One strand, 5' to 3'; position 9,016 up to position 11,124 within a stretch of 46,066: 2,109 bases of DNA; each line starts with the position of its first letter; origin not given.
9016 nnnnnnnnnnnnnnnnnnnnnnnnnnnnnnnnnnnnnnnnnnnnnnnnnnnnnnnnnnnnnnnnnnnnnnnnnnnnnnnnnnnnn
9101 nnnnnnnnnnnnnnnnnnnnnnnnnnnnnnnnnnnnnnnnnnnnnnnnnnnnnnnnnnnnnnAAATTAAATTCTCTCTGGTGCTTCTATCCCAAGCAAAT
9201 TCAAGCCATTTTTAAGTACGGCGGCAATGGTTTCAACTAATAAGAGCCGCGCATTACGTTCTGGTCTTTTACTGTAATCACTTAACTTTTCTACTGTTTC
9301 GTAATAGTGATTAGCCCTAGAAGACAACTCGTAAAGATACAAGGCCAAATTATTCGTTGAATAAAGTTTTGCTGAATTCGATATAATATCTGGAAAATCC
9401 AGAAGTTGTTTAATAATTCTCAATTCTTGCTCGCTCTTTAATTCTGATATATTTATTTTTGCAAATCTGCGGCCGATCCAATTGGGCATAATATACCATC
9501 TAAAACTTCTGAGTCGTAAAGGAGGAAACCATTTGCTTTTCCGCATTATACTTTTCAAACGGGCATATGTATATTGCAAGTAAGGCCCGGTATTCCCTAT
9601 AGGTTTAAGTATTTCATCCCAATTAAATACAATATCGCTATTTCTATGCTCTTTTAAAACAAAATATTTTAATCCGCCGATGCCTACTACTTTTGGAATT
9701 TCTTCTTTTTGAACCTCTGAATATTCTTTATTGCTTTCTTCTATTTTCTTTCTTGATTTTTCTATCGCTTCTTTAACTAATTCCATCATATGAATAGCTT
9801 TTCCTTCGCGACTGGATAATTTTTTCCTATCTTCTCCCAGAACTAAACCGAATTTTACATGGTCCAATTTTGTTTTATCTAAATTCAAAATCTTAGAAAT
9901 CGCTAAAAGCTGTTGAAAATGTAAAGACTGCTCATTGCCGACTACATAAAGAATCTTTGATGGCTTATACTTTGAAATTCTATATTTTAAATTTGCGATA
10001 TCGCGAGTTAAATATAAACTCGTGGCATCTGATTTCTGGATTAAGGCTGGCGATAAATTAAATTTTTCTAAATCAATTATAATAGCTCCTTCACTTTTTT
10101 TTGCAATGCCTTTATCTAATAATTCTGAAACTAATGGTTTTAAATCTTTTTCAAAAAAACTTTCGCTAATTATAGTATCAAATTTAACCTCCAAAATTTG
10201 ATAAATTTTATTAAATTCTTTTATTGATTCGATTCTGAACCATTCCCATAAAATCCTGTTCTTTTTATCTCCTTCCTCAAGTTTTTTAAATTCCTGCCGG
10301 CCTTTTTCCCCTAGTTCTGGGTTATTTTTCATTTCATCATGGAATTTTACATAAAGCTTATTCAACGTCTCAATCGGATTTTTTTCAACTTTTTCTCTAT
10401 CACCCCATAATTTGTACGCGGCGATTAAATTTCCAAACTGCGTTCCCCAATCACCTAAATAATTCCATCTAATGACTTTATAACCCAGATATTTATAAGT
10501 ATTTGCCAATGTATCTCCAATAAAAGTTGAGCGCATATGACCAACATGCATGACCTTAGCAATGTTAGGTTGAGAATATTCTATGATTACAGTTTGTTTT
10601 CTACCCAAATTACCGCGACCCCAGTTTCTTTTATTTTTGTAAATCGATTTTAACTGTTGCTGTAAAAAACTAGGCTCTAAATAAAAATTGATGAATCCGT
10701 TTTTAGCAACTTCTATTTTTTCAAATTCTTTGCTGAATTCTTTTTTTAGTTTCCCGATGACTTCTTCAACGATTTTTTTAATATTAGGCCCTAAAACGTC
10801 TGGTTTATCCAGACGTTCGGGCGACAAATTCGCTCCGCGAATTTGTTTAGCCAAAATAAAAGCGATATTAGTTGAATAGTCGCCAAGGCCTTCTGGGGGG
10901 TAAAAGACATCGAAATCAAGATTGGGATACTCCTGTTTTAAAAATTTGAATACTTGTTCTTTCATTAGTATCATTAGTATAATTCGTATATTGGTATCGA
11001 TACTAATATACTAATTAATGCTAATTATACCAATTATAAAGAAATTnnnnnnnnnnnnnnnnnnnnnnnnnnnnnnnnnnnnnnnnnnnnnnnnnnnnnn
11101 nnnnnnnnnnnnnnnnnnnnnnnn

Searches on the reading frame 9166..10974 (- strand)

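Call 8: search_protein_families(library=pfam, proteins=[window:9166-10974:-], max_evalue=0.001)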
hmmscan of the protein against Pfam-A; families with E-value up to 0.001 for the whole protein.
window:9166-10974:- (602 aa): 3 families
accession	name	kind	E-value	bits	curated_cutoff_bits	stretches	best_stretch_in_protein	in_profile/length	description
PF00750.26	tRNA-synt_1d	-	3.9e-93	312.6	23.3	1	108-452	2-349/349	tRNA synthetases class I (R), catalytic domain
PF05746.21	DALR_1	-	2.6e-24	86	22.3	1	466-602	1-117/117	DALR anticodon binding domain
PF03485.21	Arg_tRNA_synt_N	-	2.3e-11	44.6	21.5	1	26-99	30-85/85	Arginyl tRNA synthetase N terminal domain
